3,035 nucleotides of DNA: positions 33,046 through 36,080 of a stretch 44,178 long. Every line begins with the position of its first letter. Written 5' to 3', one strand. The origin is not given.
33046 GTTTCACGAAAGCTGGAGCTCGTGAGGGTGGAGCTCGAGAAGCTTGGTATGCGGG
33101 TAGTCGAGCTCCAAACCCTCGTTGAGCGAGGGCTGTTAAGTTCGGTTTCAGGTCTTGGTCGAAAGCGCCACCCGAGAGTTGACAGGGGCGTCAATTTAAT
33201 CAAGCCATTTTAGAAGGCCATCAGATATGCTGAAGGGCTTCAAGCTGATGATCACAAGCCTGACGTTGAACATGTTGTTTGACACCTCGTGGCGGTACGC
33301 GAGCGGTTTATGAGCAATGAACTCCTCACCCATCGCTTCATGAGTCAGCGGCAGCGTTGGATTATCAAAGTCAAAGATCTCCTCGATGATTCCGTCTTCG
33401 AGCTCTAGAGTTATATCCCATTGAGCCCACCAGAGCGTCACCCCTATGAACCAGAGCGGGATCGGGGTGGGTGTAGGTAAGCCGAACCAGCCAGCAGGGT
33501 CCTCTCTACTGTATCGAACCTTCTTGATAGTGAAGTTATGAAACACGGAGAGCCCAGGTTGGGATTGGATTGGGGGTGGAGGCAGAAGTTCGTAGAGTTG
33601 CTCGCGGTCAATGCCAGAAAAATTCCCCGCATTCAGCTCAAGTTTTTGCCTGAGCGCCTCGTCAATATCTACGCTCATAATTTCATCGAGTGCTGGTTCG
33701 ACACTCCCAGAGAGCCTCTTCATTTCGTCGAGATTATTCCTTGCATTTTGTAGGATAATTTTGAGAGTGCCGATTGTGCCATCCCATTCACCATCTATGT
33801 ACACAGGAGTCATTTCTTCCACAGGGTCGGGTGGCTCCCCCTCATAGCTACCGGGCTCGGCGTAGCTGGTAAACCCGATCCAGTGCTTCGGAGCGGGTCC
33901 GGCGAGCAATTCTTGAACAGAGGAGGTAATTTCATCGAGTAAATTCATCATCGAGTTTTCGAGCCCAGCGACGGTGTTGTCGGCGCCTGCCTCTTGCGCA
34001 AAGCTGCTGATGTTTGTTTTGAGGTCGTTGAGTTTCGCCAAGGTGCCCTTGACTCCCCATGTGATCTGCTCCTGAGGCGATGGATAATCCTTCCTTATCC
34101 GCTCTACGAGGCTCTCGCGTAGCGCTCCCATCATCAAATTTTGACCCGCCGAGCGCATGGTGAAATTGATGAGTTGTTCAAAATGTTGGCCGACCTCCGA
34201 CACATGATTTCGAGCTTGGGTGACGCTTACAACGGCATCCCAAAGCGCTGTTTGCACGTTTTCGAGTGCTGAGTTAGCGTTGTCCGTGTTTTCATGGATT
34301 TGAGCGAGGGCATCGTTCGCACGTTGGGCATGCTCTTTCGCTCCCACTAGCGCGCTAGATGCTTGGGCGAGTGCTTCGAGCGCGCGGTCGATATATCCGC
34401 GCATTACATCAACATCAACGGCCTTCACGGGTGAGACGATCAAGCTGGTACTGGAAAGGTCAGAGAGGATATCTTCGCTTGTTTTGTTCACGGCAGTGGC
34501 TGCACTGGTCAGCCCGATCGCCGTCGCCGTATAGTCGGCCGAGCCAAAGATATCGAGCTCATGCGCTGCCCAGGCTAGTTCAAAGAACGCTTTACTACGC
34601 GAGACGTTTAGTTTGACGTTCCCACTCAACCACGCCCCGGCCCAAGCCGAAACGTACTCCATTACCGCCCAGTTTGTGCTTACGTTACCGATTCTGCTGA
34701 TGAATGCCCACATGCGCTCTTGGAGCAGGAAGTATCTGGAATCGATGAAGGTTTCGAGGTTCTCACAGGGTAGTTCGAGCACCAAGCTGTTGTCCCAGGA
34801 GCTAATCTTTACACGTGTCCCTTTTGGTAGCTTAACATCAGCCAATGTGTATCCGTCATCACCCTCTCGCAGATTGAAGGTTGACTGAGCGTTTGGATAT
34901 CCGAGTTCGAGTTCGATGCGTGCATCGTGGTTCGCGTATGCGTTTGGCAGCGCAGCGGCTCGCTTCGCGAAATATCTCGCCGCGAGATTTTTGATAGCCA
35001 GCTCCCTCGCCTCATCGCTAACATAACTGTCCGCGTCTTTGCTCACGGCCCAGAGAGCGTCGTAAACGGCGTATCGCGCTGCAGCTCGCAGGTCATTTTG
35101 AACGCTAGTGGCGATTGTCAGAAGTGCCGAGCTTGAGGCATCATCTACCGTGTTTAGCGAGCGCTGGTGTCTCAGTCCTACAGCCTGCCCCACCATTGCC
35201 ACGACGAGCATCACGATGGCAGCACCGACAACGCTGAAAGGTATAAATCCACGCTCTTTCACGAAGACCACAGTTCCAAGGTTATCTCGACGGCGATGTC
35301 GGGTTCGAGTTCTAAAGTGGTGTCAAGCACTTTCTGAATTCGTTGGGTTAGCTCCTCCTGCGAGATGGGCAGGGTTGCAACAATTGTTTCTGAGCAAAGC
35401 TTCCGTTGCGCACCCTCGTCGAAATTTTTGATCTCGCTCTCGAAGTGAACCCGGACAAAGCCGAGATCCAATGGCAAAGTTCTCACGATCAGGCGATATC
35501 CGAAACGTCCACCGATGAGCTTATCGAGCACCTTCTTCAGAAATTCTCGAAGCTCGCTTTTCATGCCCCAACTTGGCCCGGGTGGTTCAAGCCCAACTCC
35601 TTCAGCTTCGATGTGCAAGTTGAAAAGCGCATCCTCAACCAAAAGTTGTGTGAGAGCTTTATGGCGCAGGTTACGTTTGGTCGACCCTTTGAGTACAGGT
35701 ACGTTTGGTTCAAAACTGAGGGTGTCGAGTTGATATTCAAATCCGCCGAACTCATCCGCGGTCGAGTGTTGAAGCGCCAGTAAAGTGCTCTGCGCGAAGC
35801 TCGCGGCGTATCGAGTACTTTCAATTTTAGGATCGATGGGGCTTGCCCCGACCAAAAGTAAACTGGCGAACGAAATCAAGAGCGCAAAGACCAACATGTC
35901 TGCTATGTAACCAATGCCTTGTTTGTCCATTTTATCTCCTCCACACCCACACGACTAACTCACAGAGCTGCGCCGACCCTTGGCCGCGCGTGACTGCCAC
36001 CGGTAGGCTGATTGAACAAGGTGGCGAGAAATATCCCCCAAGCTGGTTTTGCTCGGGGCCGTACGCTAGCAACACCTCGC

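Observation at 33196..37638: Six-gene operon in which every product carries a prepilin-like (class III) leader, with no ATPase, platform protein or peptidase nearby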

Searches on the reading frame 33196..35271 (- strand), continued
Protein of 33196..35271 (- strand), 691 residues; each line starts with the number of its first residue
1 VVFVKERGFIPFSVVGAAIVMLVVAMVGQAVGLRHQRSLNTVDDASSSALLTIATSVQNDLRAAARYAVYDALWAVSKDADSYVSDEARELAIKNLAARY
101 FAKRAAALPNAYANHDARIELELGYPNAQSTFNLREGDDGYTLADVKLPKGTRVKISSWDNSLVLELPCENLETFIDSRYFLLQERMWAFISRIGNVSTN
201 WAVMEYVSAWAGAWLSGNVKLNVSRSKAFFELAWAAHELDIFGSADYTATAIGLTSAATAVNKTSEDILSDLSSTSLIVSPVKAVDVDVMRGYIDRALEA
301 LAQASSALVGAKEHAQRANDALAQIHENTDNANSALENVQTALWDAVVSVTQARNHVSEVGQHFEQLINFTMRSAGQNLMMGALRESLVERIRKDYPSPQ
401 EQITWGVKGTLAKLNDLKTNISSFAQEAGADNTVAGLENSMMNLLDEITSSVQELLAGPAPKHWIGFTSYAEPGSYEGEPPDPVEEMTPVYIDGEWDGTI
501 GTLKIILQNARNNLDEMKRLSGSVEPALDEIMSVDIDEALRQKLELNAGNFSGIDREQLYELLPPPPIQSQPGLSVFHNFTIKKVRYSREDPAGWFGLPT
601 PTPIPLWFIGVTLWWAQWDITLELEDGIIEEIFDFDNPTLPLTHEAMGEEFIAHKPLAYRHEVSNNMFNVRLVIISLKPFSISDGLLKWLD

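Call 87: search_solved_structures(query=A1, max_evalue=1)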
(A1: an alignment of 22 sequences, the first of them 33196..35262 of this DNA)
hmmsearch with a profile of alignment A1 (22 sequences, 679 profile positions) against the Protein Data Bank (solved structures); distinct sequences matched with E-value up to 1: 28.
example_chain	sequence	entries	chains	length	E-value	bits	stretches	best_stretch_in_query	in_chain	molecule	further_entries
7zr2_A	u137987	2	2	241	0.00032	22.4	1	325-528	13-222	Spike protein S2',Chimeric protein mimic of SARS-CoV-2 Spike HR1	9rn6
5wk6_A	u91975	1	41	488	0.015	16.9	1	272-345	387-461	B-type flagellin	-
1pl5_A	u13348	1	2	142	0.016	16.8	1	288-364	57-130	Regulatory protein SIR4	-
8sug_A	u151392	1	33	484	0.017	16.7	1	272-345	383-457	B-type flagellin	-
5wk5_A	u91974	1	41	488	0.017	16.7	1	272-345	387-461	B-type flagellin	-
1nyh_A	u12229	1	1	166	0.019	16.5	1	287-364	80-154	Regulatory protein SIR4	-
9qwr_A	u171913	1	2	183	0.023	16.3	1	282-385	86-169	MICOS complex subunit MIC60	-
7jqe_A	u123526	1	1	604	0.047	15.2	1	308-436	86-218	ESAT-6/WXG100 secretion system protein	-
6fkf_p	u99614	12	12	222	0.059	14.9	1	385-469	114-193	ATP synthase subunit b', chloroplastic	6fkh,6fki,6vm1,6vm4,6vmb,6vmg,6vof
1env_A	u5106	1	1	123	0.096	14.2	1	283-389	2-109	HIV-1 ENVELOPE PROTEIN CHIMERA CONSISTING OF A FRAGMENT OF GCN4 ZIPPER CLONED N-TERMINAL T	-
4par_B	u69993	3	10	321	0.13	13.8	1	281-356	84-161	Uncharacterized protein AbaSI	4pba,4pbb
5zuv_A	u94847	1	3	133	0.13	13.7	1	320-422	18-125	Spike glycoprotein,Spike glycoprotein,inhibitor EK1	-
2wpr_A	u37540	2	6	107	0.18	13.3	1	327-424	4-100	TRIMERIC AUTOTRANSPORTER ADHESIN FRAGMENT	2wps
1fav_A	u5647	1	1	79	0.22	13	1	285-359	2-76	HIV-1 ENVELOPE PROTEIN CHIMERA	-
4c46_A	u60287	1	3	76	0.25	12.9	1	395-451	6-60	GENERAL CONTROL PROTEIN GCN4, GENERAL CONTROL PROTEIN GCN4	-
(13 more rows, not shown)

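Call 89: search_protein_families(library=pfam, max_evalue=1, proteins=[L032:7693-8076:+, L032:8085-8531:+, L032:8528-8944:+, L032:8954-9367:+, L032:9372-10004:+, L032:10001-12262:+, L030:8519-8941:+, L030:8942-9373:+, L030:9450-10004:+, L030:9992-12241:+])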
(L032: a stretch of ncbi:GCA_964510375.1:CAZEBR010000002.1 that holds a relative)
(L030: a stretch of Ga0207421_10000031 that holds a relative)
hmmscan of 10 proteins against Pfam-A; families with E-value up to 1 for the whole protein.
L032:7693-8076:+ (127 aa): 2 families
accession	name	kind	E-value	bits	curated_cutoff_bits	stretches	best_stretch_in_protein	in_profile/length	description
PF13115.11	YtkA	-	0.14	13.3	25.9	1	45-77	13-43/85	YtkA-like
PF06004.18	DUF903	-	0.14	12.6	27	1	87-107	20-40/49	Bacterial protein of unknown function (DUF903)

L032:8085-8531:+ (148 aa): 1 family
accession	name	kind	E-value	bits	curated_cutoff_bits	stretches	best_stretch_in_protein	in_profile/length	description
PF05406.20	WGR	-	0.024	15.2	22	1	29-66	39-76/79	WGR domain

L032:8528-8944:+ (138 aa): 0 families

L032:8954-9367:+ (137 aa): 0 families

L032:9372-10004:+ (210 aa): 0 families

L032:10001-12262:+ (753 aa): 4 families
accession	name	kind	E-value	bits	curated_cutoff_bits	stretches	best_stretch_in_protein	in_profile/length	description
PF17279.8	DUF5344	-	0.02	15.8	27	1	359-404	10-58/87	Family of unknown function (DUF5344)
PF04803.17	Cor1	-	0.19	12.5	32.1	1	484-533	14-63/132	Cor1/Xlr/Xmr conserved region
PF09177.16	STX6_10_61_N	-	0.22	12.5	29.4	0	397-452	16-73/99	Syntaxin 6/10/61, N-terminal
PF14357.11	DUF4404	-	0.46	11.6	27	0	158-190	27-61/83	Domain of unknown function (DUF4404)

L030:8519-8941:+ (140 aa): 2 families
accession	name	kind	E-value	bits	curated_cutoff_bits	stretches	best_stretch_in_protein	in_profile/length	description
PF15934.10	Yuri_gagarin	-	0.19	12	28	1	38-71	147-180/234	Yuri gagarin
PF07219.19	HemY_N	-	0.2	12.2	31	1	11-57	23-69/107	HemY protein N-terminus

L030:8942-9373:+ (143 aa): 0 families

L030:9450-10004:+ (184 aa): 0 families

L030:9992-12241:+ (749 aa): 1 family
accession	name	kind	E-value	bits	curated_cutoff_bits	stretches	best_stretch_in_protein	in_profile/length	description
PF23957.1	DUF7286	-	0.14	11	27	1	6-35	3-32/1000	Family of unknown function (DUF7286)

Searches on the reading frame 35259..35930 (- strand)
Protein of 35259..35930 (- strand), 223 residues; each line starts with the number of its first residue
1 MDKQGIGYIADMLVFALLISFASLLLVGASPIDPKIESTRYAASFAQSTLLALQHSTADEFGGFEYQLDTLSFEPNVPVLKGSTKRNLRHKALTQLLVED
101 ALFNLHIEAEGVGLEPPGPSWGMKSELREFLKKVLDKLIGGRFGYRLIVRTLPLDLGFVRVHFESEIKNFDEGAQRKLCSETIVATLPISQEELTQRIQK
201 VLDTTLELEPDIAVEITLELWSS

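Call 3: search_protein_families(library=pfam, max_evalue=1, proteins=[window:35259-35930:-])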
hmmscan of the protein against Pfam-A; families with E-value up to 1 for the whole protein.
window:35259-35930:- (223 aa): 2 families
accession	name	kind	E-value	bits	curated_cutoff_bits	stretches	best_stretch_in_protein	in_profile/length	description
PF23955.1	DUF7284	-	0.012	15.9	27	1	11-110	2-89/278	Family of unknown function (DUF7284)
PF18953.6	SAP_new25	-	0.094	12.8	26.3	0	191-206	28-43/51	SAP domain-containing new25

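Call 12: search_protein_families(library=ncbifam, max_evalue=1, proteins=[window:35259-35930:-])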
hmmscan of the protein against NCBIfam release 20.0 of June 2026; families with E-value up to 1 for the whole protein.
window:35259-35930:- (223 aa): 0 families

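Call 62: find_homologous_proteins(query=window:35259-35930:-, max_evalue=10)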
Query window:35259-35930:- (223 aa): 92 proteins with E <= 10 among 834 candidates.
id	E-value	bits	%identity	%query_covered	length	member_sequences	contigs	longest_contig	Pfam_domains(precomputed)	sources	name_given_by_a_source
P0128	2.0e-137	474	99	100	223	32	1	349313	-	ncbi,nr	ncbi:hypothetical protein ES706_00314 [subsurface metagenome]|nr:hypothetical protein [Hadesarchaea 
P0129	1.9e-115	402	86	100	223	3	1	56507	-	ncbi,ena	-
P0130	4.2e-114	398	84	100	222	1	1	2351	-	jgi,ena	-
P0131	4.2e-114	398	85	100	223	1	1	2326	-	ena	-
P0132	4.3e-114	398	85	100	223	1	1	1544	-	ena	-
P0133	7.4e-114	397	85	100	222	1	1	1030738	-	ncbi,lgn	-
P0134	1.6e-113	396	84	100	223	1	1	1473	-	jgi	-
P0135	4.7e-102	358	77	100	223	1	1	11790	-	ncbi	-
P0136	9.4e-102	357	78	100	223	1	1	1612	-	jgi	-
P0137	1.2e-99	350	76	100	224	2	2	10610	-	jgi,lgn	-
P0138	4.3e-99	349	76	100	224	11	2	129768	-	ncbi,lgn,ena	-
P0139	4.6e-99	348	75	100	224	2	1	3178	-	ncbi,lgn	-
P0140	6.4e-99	348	75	100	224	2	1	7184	-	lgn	-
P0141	2.1e-98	346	75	100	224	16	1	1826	-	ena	-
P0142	6.2e-98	345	74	100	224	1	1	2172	-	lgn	-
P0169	3.9e-75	270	60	100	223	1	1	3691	PF23955.2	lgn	-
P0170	3.6e-73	264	60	100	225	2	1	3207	PF23955.2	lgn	-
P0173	1.7e-71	258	58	100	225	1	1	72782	PF23955.2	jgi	jgi:hypothetical protein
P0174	2.6e-70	254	57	100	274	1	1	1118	PF23955.2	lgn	-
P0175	4.3e-70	254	57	100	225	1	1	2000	PF23955.2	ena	-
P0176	4.9e-70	254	57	100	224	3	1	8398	PF23955.2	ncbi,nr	ncbi:MAG: hypothetical protein QMD95_04325 [Candidatus Hodarchaeaceae archaeon]|nr:hypothetical prot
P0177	7.8e-70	253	58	100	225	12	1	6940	PF23955.2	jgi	-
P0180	4.9e-69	250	56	100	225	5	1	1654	PF23955.2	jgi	-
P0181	2.5e-68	248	56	100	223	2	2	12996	PF23955.2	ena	-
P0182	1.3e-67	246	56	100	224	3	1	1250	PF23955.2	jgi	jgi:hypothetical protein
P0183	1.2e-66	242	55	100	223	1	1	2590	PF23955.2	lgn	-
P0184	4.8e-66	241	55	100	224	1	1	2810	PF23955.2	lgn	-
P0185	7.4e-65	237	55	100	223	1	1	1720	PF23955.2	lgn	-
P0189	4.4e-62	228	52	100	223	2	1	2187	PF23955.2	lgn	-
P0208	1.1e-52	197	48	100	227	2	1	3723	PF23955.2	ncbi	-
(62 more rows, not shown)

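Call 78: predict_structure(alignment_id=A6)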
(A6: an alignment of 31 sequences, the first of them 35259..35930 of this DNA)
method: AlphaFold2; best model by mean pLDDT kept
length: 223 residues; sequences in the alignment: 31
mean_pLDDT: 79.3   pTM: 0.70
mean pLDDT of the five models: 79.3, 78.9, 78.9, 78.5, 78.3
residues with pLDDT >= 90: 72; 70-90: 98; 50-70: 42; < 50: 11
segments of 3 or more residues with pLDDT < 50: 72-78, 80-82
pLDDT, mean of each block of 10 residues (from residue 1): 65 88 70 71 94 93 77 44 71 91 81 62 78 94 92 77 89 82 87 76 70 90 86
secondary structure, 60 per line:
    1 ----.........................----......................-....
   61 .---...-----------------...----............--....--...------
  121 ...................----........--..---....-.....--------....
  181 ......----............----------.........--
elements in order: H5-29 H34-55 H58-61 E65-67 E85-87 H93-103 E106-109 E112-114 H121-139 E144-151 E159-162 E164-168 E177-186 H191-202 E213-221

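Call 81: fold_search(model_id=the predicted structure, library=pdb)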
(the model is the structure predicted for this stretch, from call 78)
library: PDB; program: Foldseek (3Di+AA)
matches with E <= 10: 360; with E <= 0.001: 0
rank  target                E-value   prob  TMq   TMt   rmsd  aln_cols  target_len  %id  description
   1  8p8w_B                6.7e-02  0.28  0.19  0.19   8.5       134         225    9  Mycoplasma pneumoniae di-ribosome in chloramphenicol-treated cells (following 70S) (released 2024-11-20)
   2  6v39_c                7.1e-02  0.54  0.20  0.20   7.6       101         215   11  Cryo-EM structure of the Acinetobacter baumannii Ribosome: 70S with P-site tRNA (released 2020-02-05)
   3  8fmw_C                9.2e-02  0.33  0.19  0.20   7.6       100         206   13  The structure of a hibernating ribosome in the Lyme disease pathogen (released 2023-11-08)
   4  8p6p_B                9.8e-02  0.25  0.16  0.15   8.9       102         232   12  Mycoplasma pneumoniae small ribosomal subunit in chloramphenicol-treated cells (released 2024-11-20)
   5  8p8v_B                1.2e-01  0.35  0.20  0.20   7.0        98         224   10  Mycoplasma pneumoniae di-ribosome in chloramphenicol-treated cells (leading 70S) (released 2024-11-20)
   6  7unr_c                1.5e-01  0.77  0.24  0.26   5.8       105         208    8  Pseudomonas aeruginosa 70S ribosome initiation complex bound to compact IF2-GDP (composite structure I-A) (released 2022-06-22)
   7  9guw_D                1.7e-01  0.75  0.24  0.25   5.5       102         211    9  30S-TEC (TEC in expressome position) Inactive state 2 (released 2024-11-20)
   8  5li0_c                1.8e-01  0.25  0.19  0.20   7.0        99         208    6  70S ribosome from Staphylococcus aureus (released 2016-12-28)
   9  9ypo_DD               1.9e-01  0.21  0.18  0.18   6.3       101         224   11  GTPBP1*GCP*Phe-tRNA*ribosome in the open state, Structure IIa (released 2025-12-17)
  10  9q7q_w                2.1e-01  0.30  0.19  0.20   6.3       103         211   13  ABCE1-eRF1-RNC-AMD1C (released 2026-03-04)
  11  5mmj_c                2.1e-01  0.30  0.19  0.20   8.3        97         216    9  Structure of the small subunit of the chloroplast ribosome (released 2017-01-11)
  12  4v95_AC               2.2e-01  0.41  0.21  0.23   6.0       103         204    9  Crystal structure of YAEJ bound to the 70S ribosome (released 2014-07-09)
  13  6ys5_d                2.2e-01  0.35  0.19  0.20   7.5        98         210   10  Acinetobacter baumannii ribosome-amikacin complex - 30S subunit head (released 2020-09-16)
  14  6o8z_c                2.2e-01  0.23  0.19  0.20   7.0       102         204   11  Cryo-EM image reconstruction of the 70S Ribosome Enterococcus faecalis Class04 (released 2020-09-16)
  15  8q5i_E                2.2e-01  0.21  0.19  0.21   6.0       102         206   10  Structure of Candida albicans 80S ribosome in complex with cephaeline (released 2023-09-13)
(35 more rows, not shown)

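Call 83: find_encoding_contigs(protein=P0173, flank=10000, max_places=1)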
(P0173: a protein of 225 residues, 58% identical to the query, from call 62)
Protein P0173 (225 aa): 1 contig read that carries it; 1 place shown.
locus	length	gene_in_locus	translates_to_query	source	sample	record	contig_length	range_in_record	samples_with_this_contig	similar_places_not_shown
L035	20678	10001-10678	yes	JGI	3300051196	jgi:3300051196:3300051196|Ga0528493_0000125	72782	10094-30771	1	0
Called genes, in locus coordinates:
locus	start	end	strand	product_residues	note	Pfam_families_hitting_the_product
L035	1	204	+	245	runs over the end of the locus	PF00702:Hydrolase, PF12710:HAD, PF13419:HAD_2, PF13242:Hydrolase_like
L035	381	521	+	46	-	-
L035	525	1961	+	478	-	PF01435:Peptidase_M48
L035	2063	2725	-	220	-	PF00156:Pribosyltran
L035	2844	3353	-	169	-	-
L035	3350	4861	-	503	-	PF02386:TrkH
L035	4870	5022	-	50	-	-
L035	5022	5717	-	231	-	PF00398:RrnaAD (weak), PF01266:DAO (weak), PF03807:F420_oxidored (weak), PF13241:NAD_binding_7 (weak), PF02254:TrkA_N, PF02080:TrkA_C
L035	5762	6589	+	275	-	-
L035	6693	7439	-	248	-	-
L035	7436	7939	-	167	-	-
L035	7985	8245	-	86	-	PF01541:GIY-YIG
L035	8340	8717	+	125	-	-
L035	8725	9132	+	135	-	-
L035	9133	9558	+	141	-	-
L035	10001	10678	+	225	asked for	PF23955:DUF7284 (weak)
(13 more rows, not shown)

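Call 86: search_solved_structures(query=A6, max_evalue=1)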
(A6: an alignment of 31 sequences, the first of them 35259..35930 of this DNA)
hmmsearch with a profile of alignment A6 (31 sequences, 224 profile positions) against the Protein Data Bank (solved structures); distinct sequences matched with E-value up to 1: 0.
